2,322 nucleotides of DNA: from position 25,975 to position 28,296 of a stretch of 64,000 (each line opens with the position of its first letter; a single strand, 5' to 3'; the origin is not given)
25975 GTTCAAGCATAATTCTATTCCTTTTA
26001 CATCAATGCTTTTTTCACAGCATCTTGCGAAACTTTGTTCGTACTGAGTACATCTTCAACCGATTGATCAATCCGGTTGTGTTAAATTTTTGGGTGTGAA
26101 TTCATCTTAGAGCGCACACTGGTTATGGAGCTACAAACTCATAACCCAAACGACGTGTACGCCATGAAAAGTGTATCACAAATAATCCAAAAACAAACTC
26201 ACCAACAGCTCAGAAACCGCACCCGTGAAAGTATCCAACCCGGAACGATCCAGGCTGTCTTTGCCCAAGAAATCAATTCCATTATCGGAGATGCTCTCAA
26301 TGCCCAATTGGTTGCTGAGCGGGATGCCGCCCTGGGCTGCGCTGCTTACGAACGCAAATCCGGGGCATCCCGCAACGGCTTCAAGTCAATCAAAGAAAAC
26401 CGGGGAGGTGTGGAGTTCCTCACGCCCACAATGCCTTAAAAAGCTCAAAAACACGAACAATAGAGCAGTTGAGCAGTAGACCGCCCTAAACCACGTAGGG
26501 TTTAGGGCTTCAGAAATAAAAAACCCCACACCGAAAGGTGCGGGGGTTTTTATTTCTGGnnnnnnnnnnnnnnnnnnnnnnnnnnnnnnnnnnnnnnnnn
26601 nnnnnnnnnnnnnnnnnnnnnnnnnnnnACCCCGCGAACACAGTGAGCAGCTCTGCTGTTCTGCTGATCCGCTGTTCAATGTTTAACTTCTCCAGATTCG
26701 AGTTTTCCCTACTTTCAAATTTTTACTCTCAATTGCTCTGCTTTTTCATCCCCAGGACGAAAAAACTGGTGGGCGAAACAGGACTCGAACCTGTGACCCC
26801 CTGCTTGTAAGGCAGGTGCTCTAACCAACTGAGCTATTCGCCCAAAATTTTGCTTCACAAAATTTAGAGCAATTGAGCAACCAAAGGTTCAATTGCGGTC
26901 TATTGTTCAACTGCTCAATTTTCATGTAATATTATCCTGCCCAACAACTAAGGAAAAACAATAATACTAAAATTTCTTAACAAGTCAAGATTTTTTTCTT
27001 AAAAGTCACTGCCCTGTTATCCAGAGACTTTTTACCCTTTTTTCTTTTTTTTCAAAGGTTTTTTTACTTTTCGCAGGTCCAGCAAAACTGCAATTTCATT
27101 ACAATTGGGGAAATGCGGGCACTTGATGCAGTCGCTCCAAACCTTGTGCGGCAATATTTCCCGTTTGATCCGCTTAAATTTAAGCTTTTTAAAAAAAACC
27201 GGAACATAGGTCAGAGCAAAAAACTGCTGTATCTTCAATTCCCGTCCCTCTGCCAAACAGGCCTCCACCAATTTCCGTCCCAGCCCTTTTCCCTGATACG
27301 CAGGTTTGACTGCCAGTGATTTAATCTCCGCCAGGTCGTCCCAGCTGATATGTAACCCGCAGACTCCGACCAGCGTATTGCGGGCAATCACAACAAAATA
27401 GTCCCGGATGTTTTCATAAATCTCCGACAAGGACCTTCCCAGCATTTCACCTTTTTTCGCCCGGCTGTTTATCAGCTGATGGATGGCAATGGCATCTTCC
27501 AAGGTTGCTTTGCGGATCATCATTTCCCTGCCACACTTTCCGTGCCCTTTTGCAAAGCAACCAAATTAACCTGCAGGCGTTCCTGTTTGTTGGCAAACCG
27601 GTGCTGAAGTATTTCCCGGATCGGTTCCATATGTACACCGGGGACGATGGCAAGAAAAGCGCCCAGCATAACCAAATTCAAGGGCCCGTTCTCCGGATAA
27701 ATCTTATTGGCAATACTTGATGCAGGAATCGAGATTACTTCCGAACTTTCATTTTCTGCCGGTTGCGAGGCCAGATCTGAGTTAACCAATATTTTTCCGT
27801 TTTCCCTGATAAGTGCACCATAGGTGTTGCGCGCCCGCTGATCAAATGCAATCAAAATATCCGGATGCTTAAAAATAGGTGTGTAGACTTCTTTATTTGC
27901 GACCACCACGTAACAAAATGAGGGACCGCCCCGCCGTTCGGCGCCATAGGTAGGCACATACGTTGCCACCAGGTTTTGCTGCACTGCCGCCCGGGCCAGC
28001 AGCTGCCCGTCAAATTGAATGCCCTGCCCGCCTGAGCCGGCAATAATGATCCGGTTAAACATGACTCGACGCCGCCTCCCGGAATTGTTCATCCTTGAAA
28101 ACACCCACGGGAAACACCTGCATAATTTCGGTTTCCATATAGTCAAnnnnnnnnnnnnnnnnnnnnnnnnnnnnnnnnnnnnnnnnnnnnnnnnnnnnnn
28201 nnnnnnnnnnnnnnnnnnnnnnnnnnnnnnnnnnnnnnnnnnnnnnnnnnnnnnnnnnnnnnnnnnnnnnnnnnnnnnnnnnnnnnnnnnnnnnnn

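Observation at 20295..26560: Three copies of a terminator plus tRNA-Asp-3'-end-like repeat spaced about 3.1 kb apart next to tRNA-Asp/Val: possible serial attachment-site scars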

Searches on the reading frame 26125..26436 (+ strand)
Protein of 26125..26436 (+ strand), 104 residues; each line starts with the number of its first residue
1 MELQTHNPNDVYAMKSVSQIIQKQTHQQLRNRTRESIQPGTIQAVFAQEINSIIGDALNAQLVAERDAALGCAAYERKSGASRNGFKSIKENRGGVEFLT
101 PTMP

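Call 11: search_protein_families(library=pfam, proteins=[window:26125-26436:+], max_evalue=0.01)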
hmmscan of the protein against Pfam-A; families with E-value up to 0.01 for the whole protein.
window:26125-26436:+ (104 aa): 0 families

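Call 45: search_protein_families(library=pfam, proteins=[window:26125-26436:+], max_evalue=10)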
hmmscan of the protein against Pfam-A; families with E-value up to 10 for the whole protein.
window:26125-26436:+ (104 aa): 1 family
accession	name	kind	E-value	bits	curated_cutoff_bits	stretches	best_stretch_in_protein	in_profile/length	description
PF06506.16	PrpR_N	-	0.074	13.1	29.1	1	9-67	81-137/167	Propionate catabolism activator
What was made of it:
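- On IS256 family (Transposase_mut), for the ORF at 26164-26439: The fragment itself gets no Pfam hit (calls 11, 45).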

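Call 46: search_protein_families(library=ncbifam, proteins=[window:26125-26436:+], max_evalue=1)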
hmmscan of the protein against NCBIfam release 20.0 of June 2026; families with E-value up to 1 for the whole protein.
window:26125-26436:+ (104 aa): 1 family
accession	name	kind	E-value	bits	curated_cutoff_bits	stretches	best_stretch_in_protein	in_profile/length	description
NF008994.0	PRK12337.1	equivalog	0.003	16.2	603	1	16-65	34-83/492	2-phosphoglycerate kinase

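Call 47: search_dna_similar(query=window:26125-26436:+, collection=plasmids, mode=protein, max_evalue=0.001, max_rows=8)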
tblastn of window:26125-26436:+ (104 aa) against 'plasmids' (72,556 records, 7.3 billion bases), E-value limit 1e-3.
No match.

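Call 52: search_protein_representatives(protein=window:26125-26436:+)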
Query: 104 residues. Proteins with E-value up to 0.001 (for the whole library): 27; up to 1e-10: 8; up to 1e-30: 1. The best 27 are listed.
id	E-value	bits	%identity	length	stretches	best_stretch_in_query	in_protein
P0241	4.7e-51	187.0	100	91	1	14-104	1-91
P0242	3.7e-17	78.6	55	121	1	15-91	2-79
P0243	4.3e-16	75.2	49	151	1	3-89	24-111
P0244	5.3e-16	74.9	47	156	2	14-90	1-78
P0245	1.0e-13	67.6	52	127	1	15-89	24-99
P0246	1.4e-12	64.0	47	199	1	15-88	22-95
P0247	4.8e-12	62.3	51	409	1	14-88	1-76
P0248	3.0e-11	59.7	67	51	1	14-64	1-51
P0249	1.4e-10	57.6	44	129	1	14-90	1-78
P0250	3.8e-10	56.2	40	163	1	14-90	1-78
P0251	5.8e-10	55.6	56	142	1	31-89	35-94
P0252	6.4e-10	55.5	61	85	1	36-89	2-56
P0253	2.5e-08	50.4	39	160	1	14-90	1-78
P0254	1.3e-07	48.1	39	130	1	14-89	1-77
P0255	1.6e-07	47.8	40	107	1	17-91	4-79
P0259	1.2e-04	38.6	41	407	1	14-89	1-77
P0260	2.2e-04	37.8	37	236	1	14-89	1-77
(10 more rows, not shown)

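Call 53: search_protein_families(library=pfam, proteins=[P0247, P0259, P0260, P0246], max_evalue=0.001)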
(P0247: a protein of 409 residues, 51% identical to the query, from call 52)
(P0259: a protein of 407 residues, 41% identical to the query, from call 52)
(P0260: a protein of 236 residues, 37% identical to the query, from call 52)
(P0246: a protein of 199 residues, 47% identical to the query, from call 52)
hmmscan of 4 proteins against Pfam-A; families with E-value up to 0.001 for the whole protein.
P0247 (409 aa): 2 families
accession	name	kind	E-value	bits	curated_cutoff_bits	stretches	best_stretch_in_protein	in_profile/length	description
PF00872.24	Transposase_mut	-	6.5e-73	246.2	21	1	29-389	18-377/379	Transposase, Mutator family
PF10551.15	MULE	-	3.5e-09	37.4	27.6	1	189-272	12-99/99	MULE transposase domain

P0259 (407 aa): 2 families
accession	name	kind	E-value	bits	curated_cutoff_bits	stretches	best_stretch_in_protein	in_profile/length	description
PF00872.24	Transposase_mut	-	6.8e-64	216.5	21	1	33-388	22-376/379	Transposase, Mutator family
PF10551.15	MULE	-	1.6e-08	35.3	27.6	1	189-268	12-95/99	MULE transposase domain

P0260 (236 aa): 1 family
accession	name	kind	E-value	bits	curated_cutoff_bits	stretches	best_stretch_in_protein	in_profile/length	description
PF00872.24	Transposase_mut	-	1.3e-19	70.7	21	1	32-180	21-169/379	Transposase, Mutator family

P0246 (199 aa): 1 family
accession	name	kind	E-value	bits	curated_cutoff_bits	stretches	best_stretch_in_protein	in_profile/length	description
PF00872.24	Transposase_mut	-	5.2e-13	49.1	21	1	56-118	25-89/379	Transposase, Mutator family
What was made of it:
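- On IS256 family (Transposase_mut), for the ORF at 26164-26439: The fragment aligns to their residues 1-77 (calls 52, 53).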

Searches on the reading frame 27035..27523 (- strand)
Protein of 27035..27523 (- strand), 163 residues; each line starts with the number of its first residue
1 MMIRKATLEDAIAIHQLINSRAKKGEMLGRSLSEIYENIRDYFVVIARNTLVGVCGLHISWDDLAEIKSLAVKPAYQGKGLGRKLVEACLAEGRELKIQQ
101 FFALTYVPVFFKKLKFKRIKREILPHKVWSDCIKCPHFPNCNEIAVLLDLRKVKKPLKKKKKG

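Call 11: search_protein_families(library=pfam, proteins=[window:27035-27523:-], max_evalue=0.01)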
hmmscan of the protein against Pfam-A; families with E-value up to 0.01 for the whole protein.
window:27035-27523:- (163 aa): 6 families
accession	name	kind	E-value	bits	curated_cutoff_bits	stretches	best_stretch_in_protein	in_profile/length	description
PF00583.31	Acetyltransf_1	-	1.4e-13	51.6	20.7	1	40-101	33-96/116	Acetyltransferase (GNAT) family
PF13508.13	Acetyltransf_7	-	1.5e-12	48.1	27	1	41-117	4-83/84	Acetyltransferase (GNAT) domain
PF13673.13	Acetyltransf_10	-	3.5e-07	30.7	23.6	1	37-120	24-111/128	Acetyltransferase (GNAT) domain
PF13302.13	Acetyltransf_3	-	4.2e-06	27.9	25.4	1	2-105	3-121/138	Acetyltransferase (GNAT) domain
PF14542.12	Acetyltransf_CG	-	8.2e-05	23.1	30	1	61-98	21-58/80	GCN5-related N-acetyl-transferase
PF08445.16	FR47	-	0.0027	18.1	22.1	1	62-95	20-52/86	FR47-like protein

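Call 28: find_homologous_proteins(query=window:27035-27523:-, max_evalue=1e-30)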
Query window:27035-27523:- (163 aa): 2168 proteins with E <= 1e-30 among 2287 candidates; the best 120 are listed.
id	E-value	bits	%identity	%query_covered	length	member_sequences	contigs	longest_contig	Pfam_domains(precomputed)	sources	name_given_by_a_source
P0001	1.8e-102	358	100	99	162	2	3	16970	PF13673.14,PF13302.14,PF13508.14,PF00583.32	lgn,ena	-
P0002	4.2e-76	272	80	93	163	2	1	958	PF13673.14,PF13508.14,PF00583.32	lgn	-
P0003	1.6e-75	270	74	99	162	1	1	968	PF13673.14,PF13508.14,PF00583.32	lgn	-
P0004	2.2e-75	270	79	91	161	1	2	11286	PF13673.14,PF13508.14,PF00583.32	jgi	jgi:amino-acid N-acetyltransferase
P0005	2.3e-75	270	75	99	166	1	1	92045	PF13673.14,PF13302.14,PF13508.14,PF00583.32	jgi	-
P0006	1.7e-74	267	76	95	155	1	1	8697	PF13673.14,PF13508.14,PF00583.32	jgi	jgi:amino-acid N-acetyltransferase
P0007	9.5e-74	265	78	94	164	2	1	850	PF13673.14,PF13508.14,PF00583.32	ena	-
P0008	1.9e-73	264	78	90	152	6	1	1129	PF13673.14,PF13302.14,PF13508.14,PF00583.32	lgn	-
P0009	7.1e-73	262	74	98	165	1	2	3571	PF13673.14,PF13508.14,PF00583.32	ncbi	-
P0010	2.9e-70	253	73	94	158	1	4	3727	PF13673.14,PF13302.14,PF13508.14,PF14542.13,PF00583.32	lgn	-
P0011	2.1e-67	244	69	99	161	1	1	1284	PF13673.14,PF13508.14,PF00583.32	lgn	-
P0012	3.6e-67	243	71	93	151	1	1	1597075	PF13673.14,PF13508.14,PF14542.13,PF13527.14,PF00583.32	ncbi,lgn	ncbi:MAG: N-acetyltransferase [candidate division FCPU426 bacterium]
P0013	1.2e-64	235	69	91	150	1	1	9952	PF13673.14,PF13508.14,PF00583.32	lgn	-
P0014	4.6e-64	233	67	96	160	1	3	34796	PF13673.14,PF13508.14,PF00583.32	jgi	jgi:amino-acid N-acetyltransferase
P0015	5.4e-64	233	69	91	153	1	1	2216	PF13673.14,PF13508.14,PF00583.32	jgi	jgi:amino-acid N-acetyltransferase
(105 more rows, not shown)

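Call 29: find_encoding_contigs(protein=P0004, flank=10000, max_places=3)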
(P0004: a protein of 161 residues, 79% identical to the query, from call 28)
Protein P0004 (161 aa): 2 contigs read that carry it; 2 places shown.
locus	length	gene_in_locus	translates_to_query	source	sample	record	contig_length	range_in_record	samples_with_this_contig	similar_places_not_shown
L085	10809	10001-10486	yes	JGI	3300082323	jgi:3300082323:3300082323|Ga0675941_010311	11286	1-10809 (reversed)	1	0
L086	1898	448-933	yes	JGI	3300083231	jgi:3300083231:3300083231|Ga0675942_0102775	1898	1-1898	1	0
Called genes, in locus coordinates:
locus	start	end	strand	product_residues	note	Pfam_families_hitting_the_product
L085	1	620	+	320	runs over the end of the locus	PF12671:Amidase_6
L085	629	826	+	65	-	-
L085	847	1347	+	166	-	PF02609:Exonuc_VII_S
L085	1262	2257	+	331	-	PF00348:polyprenyl_synt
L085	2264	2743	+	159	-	PF02681:DUF212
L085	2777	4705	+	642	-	PF13292:DXP_synthase_N, PF00456:Transketolase_N (faint), PF02779:Transket_pyr, PF02780:Transketolase_C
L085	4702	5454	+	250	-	PF01728:FtsJ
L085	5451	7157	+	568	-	PF02463:SMC_N, PF13476:AAA_23 (weak), PF13870:CCDC113_CCDC96_CC (faint)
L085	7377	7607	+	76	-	PF14697:Fer4_21 (faint), PF12797:Fer4_2 (faint), PF00037:Fer4 (faint), PF12837:Fer4_6 (faint), PF13237:Fer4_10 (weak), PF13459:Fer4_15 (faint), PF12838:Fer4_7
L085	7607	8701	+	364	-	PF01855:POR_N, PF02780:Transketolase_C, PF17147:PFOR_II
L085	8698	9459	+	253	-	PF02775:TPP_enzyme_C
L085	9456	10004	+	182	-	PF01558:POR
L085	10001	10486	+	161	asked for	PF00583:Acetyltransf_1, PF13673:Acetyltransf_10, PF13508:Acetyltransf_7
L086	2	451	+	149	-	?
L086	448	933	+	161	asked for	PF00583:Acetyltransf_1, PF13673:Acetyltransf_10, PF13508:Acetyltransf_7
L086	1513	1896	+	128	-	?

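Call 30: find_encoding_contigs(protein=P0005, flank=10000, max_places=3)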
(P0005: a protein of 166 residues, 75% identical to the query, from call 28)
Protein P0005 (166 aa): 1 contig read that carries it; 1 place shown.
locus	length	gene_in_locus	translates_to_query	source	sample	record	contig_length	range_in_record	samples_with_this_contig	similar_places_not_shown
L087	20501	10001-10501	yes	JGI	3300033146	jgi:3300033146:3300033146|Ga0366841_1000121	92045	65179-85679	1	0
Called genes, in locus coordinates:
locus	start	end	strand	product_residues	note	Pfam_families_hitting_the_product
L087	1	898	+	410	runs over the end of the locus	PF13742:tRNA_anti_2, PF01336:tRNA_anti-codon, PF02601:Exonuc_VII_L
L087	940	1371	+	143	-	PF02609:Exonuc_VII_S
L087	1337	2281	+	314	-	PF00348:polyprenyl_synt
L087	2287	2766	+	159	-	PF02681:DUF212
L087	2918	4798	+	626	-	PF13292:DXP_synthase_N, PF02775:TPP_enzyme_C (faint), PF02779:Transket_pyr, PF02780:Transketolase_C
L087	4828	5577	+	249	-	PF01728:FtsJ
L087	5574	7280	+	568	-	PF02463:SMC_N, PF13304:AAA_21 (faint)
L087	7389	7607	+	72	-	PF12797:Fer4_2 (faint), PF13183:Fer4_8 (faint), PF00037:Fer4 (weak), PF13237:Fer4_10 (weak), PF14697:Fer4_21 (weak), PF12838:Fer4_7, PF13187:Fer4_9 (weak), PF00037:Fer4 (weak), +5 more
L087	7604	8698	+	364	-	PF01855:POR_N, PF02780:Transketolase_C, PF17147:PFOR_II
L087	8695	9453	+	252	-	PF02775:TPP_enzyme_C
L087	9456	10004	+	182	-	PF01558:POR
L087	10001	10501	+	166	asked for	PF13302:Acetyltransf_3 (weak), PF00583:Acetyltransf_1, PF13673:Acetyltransf_10, PF13508:Acetyltransf_7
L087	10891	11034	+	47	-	-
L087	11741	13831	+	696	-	PF03477:ATP-cone, PF13597:NRDD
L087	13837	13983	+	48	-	PF13597:NRDD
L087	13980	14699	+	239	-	PF13353:Fer4_12, PF04055:Radical_SAM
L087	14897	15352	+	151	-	PF05099:TerB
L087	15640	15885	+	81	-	PF12762:DDE_Tnp_IS1595 (weak)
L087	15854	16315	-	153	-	PF00512:HisKA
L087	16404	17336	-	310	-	PF03547:Mem_trans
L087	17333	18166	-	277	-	-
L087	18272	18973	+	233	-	PF05239:PRC (faint)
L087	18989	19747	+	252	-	-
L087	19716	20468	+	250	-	PF05239:PRC (weak)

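Call 31: find_encoding_contigs(protein=P0006, flank=10000, max_places=3)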
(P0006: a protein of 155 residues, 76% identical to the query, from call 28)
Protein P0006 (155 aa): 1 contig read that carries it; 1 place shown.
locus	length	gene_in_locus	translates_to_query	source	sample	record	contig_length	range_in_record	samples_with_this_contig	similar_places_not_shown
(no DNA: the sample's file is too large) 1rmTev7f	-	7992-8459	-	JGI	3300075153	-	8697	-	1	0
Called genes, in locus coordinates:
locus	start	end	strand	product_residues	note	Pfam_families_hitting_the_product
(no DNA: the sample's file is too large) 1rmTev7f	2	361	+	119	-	?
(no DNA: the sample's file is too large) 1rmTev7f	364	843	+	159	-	PF02681:DUF212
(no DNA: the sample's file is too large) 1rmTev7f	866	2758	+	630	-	PF13292:DXP_synthase_N, PF00456:Transketolase_N (faint), PF02775:TPP_enzyme_C (faint), PF02779:Transket_pyr, PF02780:Transketolase_C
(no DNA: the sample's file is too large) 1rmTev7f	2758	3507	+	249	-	PF01728:FtsJ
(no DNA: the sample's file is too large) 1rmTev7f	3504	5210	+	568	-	PF02463:SMC_N, PF13476:AAA_23 (weak), PF13304:AAA_21 (faint)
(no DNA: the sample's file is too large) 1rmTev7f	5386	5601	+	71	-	PF12797:Fer4_2 (faint), PF12837:Fer4_6 (faint), PF13237:Fer4_10 (weak), PF14697:Fer4_21 (faint), PF00037:Fer4 (faint), PF12838:Fer4_7, PF13187:Fer4_9 (weak)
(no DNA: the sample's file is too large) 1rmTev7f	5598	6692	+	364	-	PF01855:POR_N, PF02780:Transketolase_C, PF17147:PFOR_II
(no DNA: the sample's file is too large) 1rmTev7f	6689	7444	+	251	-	PF02775:TPP_enzyme_C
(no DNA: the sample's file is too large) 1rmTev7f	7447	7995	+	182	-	PF01558:POR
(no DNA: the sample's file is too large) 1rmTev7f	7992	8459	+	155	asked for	PF00583:Acetyltransf_1, PF13673:Acetyltransf_10, PF13508:Acetyltransf_7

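Call 64: find_encoding_contigs(protein=P0002, flank=3000, max_places=3)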
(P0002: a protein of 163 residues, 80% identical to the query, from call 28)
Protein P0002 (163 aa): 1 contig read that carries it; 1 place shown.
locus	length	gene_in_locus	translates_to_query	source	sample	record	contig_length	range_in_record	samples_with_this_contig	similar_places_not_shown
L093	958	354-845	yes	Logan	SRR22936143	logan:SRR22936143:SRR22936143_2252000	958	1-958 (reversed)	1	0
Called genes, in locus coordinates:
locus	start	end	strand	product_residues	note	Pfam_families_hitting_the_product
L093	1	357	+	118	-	?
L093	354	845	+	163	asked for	PF00583:Acetyltransf_1, PF13673:Acetyltransf_10, PF13508:Acetyltransf_7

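Call 65: find_encoding_contigs(protein=P0008, flank=3000, max_places=3)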
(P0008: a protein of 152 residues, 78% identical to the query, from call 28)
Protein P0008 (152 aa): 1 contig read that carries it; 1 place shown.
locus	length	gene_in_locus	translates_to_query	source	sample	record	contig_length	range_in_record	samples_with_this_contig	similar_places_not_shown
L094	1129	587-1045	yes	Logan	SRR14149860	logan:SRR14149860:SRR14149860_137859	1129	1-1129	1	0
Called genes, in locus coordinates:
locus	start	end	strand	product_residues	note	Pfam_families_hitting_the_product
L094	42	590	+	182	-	PF01558:POR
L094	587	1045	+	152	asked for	PF13302:Acetyltransf_3 (weak), PF00583:Acetyltransf_1, PF13673:Acetyltransf_10, PF13508:Acetyltransf_7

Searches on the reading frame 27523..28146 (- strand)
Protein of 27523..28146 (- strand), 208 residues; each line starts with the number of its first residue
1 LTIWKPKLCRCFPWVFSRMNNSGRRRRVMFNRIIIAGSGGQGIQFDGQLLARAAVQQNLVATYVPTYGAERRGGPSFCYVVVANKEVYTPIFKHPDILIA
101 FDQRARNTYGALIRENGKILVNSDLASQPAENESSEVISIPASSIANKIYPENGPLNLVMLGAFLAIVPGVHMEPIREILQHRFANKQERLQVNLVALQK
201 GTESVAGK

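Call 11: search_protein_families(library=pfam, proteins=[window:27523-28146:-], max_evalue=0.01)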
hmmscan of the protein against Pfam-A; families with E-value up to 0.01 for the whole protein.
window:27523-28146:- (208 aa): 1 family
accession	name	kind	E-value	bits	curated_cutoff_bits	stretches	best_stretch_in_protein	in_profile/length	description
PF01558.24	POR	-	1.4e-32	113.6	27.4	1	39-202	1-172/173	Pyruvate ferredoxin/flavodoxin oxidoreductase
